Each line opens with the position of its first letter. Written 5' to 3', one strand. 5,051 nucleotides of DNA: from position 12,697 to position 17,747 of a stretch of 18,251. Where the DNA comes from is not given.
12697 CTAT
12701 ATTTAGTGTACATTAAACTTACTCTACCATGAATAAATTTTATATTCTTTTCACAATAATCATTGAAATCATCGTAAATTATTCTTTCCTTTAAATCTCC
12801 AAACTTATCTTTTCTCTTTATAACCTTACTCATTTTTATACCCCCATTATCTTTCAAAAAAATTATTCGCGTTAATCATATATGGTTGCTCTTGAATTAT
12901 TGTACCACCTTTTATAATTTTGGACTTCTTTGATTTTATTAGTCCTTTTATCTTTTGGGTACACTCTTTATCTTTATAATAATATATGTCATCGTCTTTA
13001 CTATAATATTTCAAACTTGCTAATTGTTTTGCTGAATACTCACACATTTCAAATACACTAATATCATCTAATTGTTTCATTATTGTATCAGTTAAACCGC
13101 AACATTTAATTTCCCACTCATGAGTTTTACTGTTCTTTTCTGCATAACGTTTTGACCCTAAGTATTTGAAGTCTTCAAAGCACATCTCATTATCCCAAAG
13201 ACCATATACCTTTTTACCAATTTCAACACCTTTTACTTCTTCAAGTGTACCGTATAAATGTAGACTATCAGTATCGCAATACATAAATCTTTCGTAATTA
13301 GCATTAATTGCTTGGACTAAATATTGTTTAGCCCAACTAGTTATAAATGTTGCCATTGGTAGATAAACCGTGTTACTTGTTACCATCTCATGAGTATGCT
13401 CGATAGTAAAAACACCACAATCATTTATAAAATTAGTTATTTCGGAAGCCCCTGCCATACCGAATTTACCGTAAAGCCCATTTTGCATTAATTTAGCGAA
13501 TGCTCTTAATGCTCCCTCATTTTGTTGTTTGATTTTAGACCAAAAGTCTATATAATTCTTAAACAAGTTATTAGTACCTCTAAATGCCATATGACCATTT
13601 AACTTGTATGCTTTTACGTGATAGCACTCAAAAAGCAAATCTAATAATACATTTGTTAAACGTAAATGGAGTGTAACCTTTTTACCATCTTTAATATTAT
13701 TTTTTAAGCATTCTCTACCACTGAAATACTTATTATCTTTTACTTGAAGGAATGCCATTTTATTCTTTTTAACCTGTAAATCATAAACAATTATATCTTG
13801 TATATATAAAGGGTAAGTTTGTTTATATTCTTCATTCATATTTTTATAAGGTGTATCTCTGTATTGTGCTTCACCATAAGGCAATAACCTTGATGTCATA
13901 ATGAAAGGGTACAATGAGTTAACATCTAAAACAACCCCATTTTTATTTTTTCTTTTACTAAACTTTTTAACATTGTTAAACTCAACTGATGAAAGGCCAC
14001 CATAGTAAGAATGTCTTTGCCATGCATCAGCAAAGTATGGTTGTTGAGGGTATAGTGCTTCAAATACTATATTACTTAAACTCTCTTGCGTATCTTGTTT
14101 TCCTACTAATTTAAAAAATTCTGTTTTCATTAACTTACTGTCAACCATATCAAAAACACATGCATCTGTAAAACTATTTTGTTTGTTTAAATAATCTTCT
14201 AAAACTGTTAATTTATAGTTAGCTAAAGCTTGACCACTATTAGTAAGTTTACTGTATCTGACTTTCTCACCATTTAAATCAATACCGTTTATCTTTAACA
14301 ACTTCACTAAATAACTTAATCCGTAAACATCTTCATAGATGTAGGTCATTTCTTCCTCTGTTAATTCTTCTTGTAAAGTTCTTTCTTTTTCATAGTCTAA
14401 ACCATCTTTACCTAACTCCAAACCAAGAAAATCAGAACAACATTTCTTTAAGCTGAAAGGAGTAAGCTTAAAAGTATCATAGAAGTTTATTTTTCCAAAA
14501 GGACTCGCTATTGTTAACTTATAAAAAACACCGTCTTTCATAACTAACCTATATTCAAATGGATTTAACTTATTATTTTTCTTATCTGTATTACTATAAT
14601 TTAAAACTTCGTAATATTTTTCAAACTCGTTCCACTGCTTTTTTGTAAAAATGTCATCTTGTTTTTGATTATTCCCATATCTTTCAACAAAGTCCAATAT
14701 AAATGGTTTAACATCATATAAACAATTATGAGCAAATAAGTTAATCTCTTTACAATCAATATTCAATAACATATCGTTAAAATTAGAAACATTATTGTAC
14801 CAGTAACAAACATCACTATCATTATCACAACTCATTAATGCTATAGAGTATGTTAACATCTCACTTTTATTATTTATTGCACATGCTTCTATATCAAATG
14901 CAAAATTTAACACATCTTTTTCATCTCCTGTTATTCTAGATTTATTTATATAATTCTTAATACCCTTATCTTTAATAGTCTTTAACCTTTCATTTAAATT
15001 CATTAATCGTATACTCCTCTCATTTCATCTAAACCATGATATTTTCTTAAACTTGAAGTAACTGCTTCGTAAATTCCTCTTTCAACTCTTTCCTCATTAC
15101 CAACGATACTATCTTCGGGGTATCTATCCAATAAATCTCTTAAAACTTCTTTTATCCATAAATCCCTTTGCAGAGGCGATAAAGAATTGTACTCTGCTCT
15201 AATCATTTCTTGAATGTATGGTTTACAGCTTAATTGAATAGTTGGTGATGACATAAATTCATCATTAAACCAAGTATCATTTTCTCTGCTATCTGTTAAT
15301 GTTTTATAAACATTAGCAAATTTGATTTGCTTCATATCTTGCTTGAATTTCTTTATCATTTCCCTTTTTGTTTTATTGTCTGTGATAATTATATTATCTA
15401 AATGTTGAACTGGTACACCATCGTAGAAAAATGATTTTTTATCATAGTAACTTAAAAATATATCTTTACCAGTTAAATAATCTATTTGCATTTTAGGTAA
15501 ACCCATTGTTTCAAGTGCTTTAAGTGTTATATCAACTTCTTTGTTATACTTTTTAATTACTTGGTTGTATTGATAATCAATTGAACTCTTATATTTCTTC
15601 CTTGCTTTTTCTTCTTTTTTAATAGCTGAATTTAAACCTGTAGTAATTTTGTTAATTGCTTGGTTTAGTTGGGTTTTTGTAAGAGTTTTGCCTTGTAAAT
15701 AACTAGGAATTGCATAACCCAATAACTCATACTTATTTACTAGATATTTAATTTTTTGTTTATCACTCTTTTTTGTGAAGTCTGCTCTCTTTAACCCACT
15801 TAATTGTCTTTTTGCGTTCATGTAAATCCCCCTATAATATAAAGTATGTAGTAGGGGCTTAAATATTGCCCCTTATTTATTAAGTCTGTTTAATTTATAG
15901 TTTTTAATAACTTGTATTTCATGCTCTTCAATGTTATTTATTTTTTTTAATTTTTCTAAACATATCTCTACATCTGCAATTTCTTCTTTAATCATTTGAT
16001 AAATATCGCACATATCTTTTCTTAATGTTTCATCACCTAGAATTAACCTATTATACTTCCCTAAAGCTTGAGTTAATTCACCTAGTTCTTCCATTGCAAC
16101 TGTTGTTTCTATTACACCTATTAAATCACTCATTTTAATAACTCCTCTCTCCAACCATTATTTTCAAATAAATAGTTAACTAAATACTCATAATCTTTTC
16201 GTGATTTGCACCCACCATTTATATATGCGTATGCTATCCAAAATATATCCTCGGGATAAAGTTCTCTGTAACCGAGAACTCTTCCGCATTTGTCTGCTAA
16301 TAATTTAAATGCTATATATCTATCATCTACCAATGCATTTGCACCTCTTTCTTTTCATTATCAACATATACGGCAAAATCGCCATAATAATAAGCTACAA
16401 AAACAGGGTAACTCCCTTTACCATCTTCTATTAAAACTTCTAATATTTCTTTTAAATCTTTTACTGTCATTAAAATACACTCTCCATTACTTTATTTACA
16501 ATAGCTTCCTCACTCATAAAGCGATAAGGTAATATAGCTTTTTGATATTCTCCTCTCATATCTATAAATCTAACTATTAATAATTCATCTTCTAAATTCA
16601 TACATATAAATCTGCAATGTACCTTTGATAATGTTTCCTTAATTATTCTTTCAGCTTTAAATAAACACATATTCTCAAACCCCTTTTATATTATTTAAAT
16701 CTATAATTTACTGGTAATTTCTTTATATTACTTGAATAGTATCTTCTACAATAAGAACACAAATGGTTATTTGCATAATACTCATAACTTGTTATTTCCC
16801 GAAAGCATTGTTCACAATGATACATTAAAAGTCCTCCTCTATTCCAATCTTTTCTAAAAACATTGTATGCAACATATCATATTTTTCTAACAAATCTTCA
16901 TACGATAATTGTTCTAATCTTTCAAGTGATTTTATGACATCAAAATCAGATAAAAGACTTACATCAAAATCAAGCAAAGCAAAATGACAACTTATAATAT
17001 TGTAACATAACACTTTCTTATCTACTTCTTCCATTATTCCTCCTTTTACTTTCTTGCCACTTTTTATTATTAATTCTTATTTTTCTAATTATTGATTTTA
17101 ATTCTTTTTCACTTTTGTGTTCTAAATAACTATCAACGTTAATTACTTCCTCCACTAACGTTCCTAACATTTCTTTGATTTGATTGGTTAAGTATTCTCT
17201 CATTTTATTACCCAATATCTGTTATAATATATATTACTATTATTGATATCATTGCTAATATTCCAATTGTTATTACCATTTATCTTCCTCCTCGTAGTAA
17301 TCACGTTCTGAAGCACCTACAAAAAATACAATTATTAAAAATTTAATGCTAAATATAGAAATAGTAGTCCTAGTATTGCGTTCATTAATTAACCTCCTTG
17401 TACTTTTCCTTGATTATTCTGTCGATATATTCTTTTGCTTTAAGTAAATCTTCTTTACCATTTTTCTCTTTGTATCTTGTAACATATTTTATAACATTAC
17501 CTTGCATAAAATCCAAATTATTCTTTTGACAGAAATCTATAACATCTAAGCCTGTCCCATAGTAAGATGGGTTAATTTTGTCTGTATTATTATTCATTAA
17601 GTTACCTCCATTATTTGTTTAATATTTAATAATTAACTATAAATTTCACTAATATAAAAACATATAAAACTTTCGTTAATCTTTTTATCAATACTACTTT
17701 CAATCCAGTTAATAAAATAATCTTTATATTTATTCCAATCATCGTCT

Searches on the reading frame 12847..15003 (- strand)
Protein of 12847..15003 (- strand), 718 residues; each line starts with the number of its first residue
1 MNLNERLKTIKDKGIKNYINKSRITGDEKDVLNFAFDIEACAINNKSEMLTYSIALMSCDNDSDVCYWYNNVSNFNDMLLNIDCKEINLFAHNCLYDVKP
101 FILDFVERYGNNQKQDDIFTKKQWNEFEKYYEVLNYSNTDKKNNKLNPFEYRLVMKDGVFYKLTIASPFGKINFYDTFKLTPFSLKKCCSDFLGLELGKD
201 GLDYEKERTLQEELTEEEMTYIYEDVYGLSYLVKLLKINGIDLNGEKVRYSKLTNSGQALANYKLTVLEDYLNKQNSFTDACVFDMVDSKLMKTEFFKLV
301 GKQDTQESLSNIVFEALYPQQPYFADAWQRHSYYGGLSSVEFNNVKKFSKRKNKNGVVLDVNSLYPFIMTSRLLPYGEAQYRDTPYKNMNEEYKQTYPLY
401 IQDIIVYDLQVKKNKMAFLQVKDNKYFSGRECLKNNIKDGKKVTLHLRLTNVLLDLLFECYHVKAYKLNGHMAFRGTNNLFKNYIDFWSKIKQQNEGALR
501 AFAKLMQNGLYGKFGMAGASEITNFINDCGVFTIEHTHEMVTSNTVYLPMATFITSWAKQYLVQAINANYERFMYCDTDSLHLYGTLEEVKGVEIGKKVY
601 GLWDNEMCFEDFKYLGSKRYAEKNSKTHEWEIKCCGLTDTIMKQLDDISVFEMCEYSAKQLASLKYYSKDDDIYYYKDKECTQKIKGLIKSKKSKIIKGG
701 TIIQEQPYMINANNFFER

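Call 5: search_protein_families(library=pfam, proteins=[window:12847-15003:-], max_evalue=0.01)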
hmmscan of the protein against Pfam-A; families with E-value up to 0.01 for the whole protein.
window:12847-15003:- (718 aa): 1 family
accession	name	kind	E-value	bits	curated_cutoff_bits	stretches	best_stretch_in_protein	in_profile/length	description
PF03175.18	DNA_pol_B_2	-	3.9e-32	112.2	25.8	2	201-586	124-456/468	DNA polymerase type B, organellar and viral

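Call 6: search_protein_families(library=phrogs, proteins=[window:12847-15003:-], max_evalue=0.001)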
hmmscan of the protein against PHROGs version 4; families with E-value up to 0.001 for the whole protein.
window:12847-15003:- (718 aa): 1 family
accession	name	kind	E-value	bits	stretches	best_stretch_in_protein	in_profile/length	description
phrog_1907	-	DNA, RNA and nucleotide metabolism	3.7e-93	314.2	1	28-715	13-607/629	DNA polymerase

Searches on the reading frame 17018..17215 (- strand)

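Call 92: search_protein_families(library=pfam, proteins=[window:17018-17215:-], max_evalue=0.01)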
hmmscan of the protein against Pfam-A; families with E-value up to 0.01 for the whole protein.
window:17018-17215:- (65 aa): 1 family
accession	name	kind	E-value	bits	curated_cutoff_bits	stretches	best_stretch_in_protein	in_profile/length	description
PF09755.14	DUF2046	-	0.0038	16.9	24.7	1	5-49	104-148/305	Uncharacterized conserved protein H4 (DUF2046)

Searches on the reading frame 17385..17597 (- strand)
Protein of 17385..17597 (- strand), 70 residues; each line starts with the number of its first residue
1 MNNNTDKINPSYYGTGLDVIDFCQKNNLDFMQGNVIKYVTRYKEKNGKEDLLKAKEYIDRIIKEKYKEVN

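Call 92: search_protein_families(library=pfam, proteins=[window:17385-17597:-], max_evalue=0.01)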
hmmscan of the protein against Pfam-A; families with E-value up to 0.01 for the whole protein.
window:17385-17597:- (70 aa): 1 family
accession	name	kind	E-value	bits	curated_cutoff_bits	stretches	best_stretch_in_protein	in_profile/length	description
PF11753.13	DUF3310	-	1.5e-13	51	24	1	9-59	3-60/60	Protein of unknwon function (DUF3310)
